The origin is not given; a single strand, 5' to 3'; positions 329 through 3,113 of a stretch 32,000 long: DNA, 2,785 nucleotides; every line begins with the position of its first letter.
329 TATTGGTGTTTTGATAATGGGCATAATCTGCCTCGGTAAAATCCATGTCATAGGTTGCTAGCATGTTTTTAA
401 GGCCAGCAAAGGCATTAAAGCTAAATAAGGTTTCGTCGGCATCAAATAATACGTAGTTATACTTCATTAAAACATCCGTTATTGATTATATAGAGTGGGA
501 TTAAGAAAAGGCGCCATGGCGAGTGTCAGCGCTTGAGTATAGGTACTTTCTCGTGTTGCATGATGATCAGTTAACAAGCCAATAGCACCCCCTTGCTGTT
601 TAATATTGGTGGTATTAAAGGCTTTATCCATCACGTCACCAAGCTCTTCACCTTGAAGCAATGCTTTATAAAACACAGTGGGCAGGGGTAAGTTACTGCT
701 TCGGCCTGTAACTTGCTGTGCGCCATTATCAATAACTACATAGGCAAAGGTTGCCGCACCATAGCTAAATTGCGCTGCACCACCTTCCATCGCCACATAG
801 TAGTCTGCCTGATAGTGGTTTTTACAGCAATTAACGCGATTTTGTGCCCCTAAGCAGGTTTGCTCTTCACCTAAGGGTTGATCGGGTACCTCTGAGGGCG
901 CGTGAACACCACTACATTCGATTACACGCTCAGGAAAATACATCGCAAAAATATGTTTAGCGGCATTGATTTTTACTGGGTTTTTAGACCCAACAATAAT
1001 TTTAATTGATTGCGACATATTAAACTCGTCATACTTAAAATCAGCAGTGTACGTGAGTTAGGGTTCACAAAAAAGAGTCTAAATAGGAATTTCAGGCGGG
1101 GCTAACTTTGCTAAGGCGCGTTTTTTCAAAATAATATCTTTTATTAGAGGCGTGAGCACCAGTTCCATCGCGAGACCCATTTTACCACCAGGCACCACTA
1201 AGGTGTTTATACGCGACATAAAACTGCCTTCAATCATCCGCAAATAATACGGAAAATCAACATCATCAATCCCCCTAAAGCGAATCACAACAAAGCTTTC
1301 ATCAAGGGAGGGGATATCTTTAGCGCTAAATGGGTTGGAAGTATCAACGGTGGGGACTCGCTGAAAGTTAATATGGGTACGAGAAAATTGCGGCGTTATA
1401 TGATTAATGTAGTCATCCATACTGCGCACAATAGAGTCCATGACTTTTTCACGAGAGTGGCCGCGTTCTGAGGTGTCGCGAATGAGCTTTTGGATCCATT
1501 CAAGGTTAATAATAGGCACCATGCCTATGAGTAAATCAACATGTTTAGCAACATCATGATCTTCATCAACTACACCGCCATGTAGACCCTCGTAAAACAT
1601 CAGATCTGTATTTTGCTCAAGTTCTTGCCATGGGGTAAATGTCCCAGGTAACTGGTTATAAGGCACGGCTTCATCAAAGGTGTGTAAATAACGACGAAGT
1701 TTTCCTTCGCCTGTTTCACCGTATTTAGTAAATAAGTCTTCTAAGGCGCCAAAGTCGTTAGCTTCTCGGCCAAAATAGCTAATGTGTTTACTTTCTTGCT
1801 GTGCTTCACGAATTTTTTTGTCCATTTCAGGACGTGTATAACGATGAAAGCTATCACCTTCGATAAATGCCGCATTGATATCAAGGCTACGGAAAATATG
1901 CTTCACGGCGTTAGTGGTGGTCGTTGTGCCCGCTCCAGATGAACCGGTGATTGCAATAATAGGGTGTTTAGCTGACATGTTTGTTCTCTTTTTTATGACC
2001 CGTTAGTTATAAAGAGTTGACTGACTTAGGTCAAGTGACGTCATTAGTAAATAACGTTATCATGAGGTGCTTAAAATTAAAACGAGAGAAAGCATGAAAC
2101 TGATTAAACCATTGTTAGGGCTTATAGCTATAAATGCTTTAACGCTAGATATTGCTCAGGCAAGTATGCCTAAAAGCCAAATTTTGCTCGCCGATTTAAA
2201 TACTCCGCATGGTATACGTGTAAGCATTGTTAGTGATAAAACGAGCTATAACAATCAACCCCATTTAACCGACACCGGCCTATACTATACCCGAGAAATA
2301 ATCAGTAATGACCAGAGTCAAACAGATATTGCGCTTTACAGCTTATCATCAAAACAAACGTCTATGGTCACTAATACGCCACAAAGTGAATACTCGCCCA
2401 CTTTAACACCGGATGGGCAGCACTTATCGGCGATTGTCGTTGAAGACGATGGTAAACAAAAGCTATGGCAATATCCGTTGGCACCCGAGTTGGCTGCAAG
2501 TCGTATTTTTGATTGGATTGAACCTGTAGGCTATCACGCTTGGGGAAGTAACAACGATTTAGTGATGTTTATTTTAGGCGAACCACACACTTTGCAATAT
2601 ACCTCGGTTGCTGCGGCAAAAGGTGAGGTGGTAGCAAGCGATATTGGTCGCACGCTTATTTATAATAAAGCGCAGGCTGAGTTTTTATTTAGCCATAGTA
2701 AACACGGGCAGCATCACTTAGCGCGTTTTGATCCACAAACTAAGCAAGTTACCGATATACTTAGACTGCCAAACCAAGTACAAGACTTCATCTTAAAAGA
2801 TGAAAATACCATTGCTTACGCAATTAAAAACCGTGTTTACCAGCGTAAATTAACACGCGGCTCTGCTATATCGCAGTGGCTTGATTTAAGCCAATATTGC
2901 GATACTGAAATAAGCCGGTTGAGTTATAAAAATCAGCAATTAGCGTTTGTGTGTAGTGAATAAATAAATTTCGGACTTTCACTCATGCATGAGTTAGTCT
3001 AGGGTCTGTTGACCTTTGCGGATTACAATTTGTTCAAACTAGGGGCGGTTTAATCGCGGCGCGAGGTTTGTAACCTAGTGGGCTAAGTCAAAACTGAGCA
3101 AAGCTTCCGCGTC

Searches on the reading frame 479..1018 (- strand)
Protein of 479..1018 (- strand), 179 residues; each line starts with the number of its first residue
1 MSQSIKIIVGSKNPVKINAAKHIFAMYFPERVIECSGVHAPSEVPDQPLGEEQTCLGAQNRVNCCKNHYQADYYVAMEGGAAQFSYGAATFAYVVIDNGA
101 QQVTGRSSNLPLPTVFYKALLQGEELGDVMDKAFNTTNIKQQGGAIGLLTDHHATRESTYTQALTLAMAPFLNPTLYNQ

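Call 25: search_protein_families(library=pfam, proteins=[window:479-1018:-])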
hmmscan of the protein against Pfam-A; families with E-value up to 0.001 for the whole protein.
window:479-1018:- (179 aa): 1 family
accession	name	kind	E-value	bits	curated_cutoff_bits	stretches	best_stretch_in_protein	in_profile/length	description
PF01931.24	NTPase_I-T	-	1.1e-54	185.1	25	1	10-172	1-162/162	Protein of unknown function DUF84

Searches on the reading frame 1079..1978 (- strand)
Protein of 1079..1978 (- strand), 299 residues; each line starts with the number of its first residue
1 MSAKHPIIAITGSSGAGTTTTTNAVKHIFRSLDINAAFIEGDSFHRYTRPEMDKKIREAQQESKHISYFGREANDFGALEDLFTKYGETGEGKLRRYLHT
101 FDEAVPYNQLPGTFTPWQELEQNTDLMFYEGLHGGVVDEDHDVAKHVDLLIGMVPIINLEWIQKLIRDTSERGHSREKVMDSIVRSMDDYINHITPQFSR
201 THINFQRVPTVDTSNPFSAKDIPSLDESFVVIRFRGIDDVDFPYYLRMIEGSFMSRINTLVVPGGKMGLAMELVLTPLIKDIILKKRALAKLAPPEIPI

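Call 25: search_protein_families(library=pfam, proteins=[window:1079-1978:-])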
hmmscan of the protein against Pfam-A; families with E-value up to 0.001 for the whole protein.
window:1079-1978:- (299 aa): 1 family
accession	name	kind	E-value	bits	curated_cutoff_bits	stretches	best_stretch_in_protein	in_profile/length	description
PF00485.24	PRK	-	2.5e-66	223.7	22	1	7-214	1-196/196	Phosphoribulokinase / Uridine kinase family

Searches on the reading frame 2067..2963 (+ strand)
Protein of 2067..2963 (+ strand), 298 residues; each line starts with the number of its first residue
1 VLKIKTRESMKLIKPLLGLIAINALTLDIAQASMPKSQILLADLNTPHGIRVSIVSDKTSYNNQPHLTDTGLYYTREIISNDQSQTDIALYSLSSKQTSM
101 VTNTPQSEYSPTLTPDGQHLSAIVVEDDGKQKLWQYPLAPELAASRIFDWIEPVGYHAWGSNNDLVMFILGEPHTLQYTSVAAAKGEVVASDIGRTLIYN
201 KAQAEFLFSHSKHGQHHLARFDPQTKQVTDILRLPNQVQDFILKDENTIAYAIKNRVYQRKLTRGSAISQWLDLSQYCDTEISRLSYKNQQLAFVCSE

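Call 25: search_protein_families(library=pfam, proteins=[window:2067-2963:+])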
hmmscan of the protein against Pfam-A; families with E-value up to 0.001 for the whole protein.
window:2067-2963:+ (298 aa): 0 families

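Call 90: find_encoding_contigs(protein=window:2067-2963:+, flank=2000, max_places=6)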
Protein window:2067-2963:+ (298 aa): no gene with exactly this product is on record in the collection.
